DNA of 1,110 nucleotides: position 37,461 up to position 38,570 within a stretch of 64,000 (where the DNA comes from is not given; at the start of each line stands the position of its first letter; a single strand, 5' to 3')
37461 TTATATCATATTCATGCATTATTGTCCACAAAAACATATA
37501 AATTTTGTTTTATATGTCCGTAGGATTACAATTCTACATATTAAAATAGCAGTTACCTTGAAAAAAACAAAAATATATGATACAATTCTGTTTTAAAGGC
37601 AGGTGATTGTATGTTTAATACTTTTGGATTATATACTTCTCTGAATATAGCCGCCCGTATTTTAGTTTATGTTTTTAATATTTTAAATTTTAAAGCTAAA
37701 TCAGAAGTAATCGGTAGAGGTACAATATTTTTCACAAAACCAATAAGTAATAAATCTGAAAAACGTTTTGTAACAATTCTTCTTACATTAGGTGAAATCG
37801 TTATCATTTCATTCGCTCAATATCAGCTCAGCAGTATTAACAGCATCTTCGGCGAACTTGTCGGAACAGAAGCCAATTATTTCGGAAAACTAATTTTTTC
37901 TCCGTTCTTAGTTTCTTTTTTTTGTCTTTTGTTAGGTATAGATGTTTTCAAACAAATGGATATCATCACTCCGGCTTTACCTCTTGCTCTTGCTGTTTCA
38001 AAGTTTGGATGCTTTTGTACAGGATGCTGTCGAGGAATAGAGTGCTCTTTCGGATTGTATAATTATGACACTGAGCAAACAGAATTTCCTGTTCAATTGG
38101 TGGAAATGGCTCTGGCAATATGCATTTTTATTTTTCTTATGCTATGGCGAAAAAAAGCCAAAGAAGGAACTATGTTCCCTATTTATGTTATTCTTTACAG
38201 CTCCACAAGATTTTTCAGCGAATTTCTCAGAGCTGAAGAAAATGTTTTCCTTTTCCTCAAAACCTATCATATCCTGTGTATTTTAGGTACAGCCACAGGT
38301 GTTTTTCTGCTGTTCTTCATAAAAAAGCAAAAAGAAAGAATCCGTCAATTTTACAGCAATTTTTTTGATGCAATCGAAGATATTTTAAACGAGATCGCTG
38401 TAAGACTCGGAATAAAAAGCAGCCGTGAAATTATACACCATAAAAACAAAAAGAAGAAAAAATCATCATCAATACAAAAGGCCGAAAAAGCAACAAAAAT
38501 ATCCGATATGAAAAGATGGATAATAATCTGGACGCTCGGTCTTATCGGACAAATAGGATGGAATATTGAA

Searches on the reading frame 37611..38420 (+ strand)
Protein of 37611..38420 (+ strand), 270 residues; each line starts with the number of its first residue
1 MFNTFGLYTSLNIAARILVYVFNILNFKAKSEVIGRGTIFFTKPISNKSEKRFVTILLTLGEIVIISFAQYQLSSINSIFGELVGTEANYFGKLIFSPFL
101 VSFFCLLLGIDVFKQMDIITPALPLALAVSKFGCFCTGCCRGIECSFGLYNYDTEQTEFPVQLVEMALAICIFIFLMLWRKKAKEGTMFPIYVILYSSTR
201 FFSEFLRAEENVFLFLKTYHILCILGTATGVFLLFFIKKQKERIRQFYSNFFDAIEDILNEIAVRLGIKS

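Call 58: find_homologous_proteins(query=window:37611-38420:+)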
Query window:37611-38420:+ (270 aa): 126 proteins with E <= 0.001 among 1966 candidates; the best 120 are listed.
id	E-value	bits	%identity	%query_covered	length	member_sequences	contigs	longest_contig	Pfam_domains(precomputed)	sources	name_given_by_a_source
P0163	5.6e-80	287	53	97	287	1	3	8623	PF01790.24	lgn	-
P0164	8.4e-79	283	53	95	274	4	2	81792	PF01790.24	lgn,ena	-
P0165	2.3e-78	282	52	98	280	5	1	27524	PF01790.24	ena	-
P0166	2.8e-75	271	60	77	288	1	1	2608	PF01790.24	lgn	-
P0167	8.5e-74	267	50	98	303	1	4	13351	PF01790.24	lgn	-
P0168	8.9e-72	260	49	97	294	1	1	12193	PF01790.24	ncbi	-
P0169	4.8e-71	258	52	90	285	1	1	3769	PF01790.24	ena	-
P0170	3.0e-70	255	49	96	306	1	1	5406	PF01790.24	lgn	-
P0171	9.1e-70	253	50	97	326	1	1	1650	PF01790.24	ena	-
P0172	1.9e-69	252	51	89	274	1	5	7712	PF01790.24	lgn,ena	-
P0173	5.0e-69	251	48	97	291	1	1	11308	PF01790.24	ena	-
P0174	1.6e-68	249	48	97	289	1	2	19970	PF01790.24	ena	-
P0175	8.4e-68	247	51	90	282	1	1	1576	PF01790.24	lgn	-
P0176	8.5e-68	247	49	95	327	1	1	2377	PF01790.24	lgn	-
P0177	3.6e-67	245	49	90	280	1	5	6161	PF01790.24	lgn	-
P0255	5.6e-54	202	43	90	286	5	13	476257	PF01790.24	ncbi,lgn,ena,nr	ncbi:MAG: prolipoprotein diacylglyceryl transferase [Clostridia bacterium]|nr:prolipoprotein diacylg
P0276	3.2e-40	157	37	94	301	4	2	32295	PF01790.24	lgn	-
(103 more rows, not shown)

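Call 59: find_encoding_contigs(protein=P0255, flank=8000, max_places=2)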
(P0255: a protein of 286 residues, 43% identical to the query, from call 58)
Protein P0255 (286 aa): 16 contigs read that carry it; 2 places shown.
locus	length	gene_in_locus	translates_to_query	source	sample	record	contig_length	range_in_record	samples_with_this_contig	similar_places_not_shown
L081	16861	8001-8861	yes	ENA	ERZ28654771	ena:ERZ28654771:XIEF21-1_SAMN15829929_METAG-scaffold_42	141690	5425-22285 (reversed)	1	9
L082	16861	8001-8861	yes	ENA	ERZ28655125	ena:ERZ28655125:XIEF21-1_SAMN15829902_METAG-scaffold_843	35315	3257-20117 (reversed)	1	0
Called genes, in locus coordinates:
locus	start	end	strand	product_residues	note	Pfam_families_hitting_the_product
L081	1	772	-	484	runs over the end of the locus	-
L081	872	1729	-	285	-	PF00144:Beta-lactamase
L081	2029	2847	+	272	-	PF13489:Methyltransf_23, PF00398:RrnaAD, PF01209:Ubie_methyltran, PF05401:NodS (weak), PF13847:Methyltransf_31, PF08241:Methyltransf_11, PF08242:Methyltransf_12, PF13649:Methyltransf_25, +2 more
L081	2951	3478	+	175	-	PF13560:HTH_31, PF15731:MqsA_antitoxin (faint), PF01381:HTH_3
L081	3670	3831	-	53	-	-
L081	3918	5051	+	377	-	PF01979:Amidohydro_1, PF07969:Amidohydro_3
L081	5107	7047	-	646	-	PF03190:Thioredox_DsbH, PF13899:Thioredoxin_7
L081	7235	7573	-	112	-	-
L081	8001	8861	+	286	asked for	PF01790:LGT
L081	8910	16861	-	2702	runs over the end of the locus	PF00668:Condensation, PF00501:AMP-binding, PF13193:AMP-binding_C, PF18050:Cyclophil_like2 (faint), PF00550:PP-binding, PF00668:Condensation, PF00501:AMP-binding, PF00975:Thioesterase (weak)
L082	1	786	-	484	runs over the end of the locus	-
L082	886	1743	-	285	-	PF00144:Beta-lactamase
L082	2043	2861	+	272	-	PF13489:Methyltransf_23, PF00398:RrnaAD, PF01209:Ubie_methyltran, PF05401:NodS (weak), PF13847:Methyltransf_31, PF08241:Methyltransf_11, PF08242:Methyltransf_12, PF13649:Methyltransf_25, +2 more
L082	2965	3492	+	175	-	PF13560:HTH_31, PF15731:MqsA_antitoxin (faint), PF01381:HTH_3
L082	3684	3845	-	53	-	-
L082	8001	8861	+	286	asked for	PF01790:LGT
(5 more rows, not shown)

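Call 60: find_encoding_contigs(protein=P0276, flank=8000, max_places=2)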
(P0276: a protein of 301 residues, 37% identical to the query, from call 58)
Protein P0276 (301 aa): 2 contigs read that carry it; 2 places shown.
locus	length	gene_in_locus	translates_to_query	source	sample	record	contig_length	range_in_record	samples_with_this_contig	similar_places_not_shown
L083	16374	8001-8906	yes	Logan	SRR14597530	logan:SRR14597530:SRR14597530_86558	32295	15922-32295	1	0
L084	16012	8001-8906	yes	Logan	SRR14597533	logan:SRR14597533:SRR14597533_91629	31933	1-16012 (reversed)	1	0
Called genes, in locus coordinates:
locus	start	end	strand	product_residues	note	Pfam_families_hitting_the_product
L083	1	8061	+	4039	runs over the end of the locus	-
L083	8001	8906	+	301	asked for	PF01790:LGT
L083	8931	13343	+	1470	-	PF00668:Condensation, PF00501:AMP-binding, PF13193:AMP-binding_C, PF00550:PP-binding, PF00668:Condensation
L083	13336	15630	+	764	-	PF00668:Condensation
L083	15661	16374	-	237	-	?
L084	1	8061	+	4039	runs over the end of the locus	-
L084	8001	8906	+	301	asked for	PF01790:LGT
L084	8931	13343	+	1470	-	PF00668:Condensation, PF00501:AMP-binding, PF13193:AMP-binding_C, PF00550:PP-binding, PF00668:Condensation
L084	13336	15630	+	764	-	PF00668:Condensation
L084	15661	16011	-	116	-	?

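Call 75: predict_structure(alignment_id=A4)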
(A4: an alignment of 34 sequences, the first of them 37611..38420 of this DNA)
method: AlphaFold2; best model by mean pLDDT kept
length: 270 residues; sequences in the alignment: 34
mean_pLDDT: 91.9   pTM: 0.89
mean pLDDT of the five models: 91.9, 91.8, 91.5, 91.4, 90.6
residues with pLDDT >= 90: 209; 70-90: 52; 50-70: 9; < 50: 0
segments of 3 or more residues with pLDDT < 50: none
pLDDT, mean of each block of 10 residues (from residue 1): 74 93 97 95 95 97 95 75 77 86 95 97 96 88 92 91 96 98 97 97 93 92 95 97 94 90 90
secondary structure, 60 per line:
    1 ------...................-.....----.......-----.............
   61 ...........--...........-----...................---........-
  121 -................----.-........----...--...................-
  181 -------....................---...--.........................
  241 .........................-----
elements in order: H7-25 H27-31 H36-42 H48-71 H74-84 H90-108 H112-119 H122-137 E144-151 E156-158 H161-179 H188-206 E211-213 H218-265

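Call 77: fold_search(model_id=the predicted structure, library=pdb)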
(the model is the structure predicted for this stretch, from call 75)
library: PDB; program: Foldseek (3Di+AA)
matches with E <= 10: 146; with E <= 0.001: 1
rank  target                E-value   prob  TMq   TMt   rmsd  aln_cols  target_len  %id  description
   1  5azb                  4.6e-04  1.00  0.56  0.54   7.3       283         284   16  Crystal structure of Escherichia coli Lgt in complex with phosphatidylglycerol and the inhibitor palmitic acid (released 2016-01-27)
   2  6ukj_A                4.6e-01  0.18  0.23  0.20  16.4       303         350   13  Single-Particle Cryo-EM Structure of Plasmodium falciparum Chloroquine Resistance Transporter (PfCRT) 7G8 Isoform (released 2019-12-04)
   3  8yky_R                5.8e-01  0.20  0.22  0.22  22.6       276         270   15  Structure of human class T GPCR TAS2R14-Ggustducin complex with agonist 28.1 (released 2024-07-10)
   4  8d9p                  1.0e+00  0.10  0.14  0.18  19.7       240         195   10  De Novo Photosynthetic Reaction Center Protein Equipped with Heme B and Mn(II) cations (released 2022-09-28)
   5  8vy9_R                1.1e+00  0.15  0.22  0.21  23.8       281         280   14  CryoEM structure of Ggust-coupled TAS2R14 with cholesterol and an intracellular tastant (released 2024-04-03)
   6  6vbg_B                1.3e+00  0.12  0.19  0.15  15.2       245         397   16  Lactose permease complex with thiodigalactoside and nanobody 9043 (released 2020-11-25)
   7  7shn_A                1.3e+00  0.06  0.14  0.08  29.0       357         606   10  Cryo-EM structure of oleoyl-CoA-bound human peroxisomal fatty acid transporter ABCD1 (released 2021-11-03)
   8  6z0c_D                1.5e+00  0.14  0.18  0.23  20.3       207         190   10  Structure of in silico modelled artificial Maquette-3 protein (released 2021-03-17)
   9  9j3l_A                1.8e+00  0.05  0.14  0.10  16.9       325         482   13  ATP bound Arabidopsis ATP/ADP translocator AtNTT1 (released 2025-03-19)
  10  6z0c_A                1.9e+00  0.07  0.15  0.18  20.6       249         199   11  Structure of in silico modelled artificial Maquette-3 protein (released 2021-03-17)
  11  5vju                  2.1e+00  0.11  0.18  0.23  20.3       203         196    9  De Novo Photosynthetic Reaction Center Protein Variant Equipped with His-Tyr H-bond, Heme B, and Cd(II) ions (released 2018-04-25)
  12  6z0c_C                2.1e+00  0.09  0.17  0.21  19.8       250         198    9  Structure of in silico modelled artificial Maquette-3 protein (released 2021-03-17)
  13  9g3d_A                2.3e+00  0.06  0.16  0.13  23.8       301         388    9  Cryo-EM structure of SbmA in the inward-facing-narrow conformation bound to 2 sybodies (released 2025-07-23)
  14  9kq0_A                2.4e+00  0.04  0.12  0.14  26.6       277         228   10  Structure of TolQRA complex at pH 8.0 from E.coli (released 2026-03-04)
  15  8eva_D                2.5e+00  0.04  0.13  0.10  21.9       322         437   12  Cryo-EM structure of cGMP bound truncated human CNGA3/CNGB3 channel in lipid nanodisc, transition state 2 (released 2023-08-09)
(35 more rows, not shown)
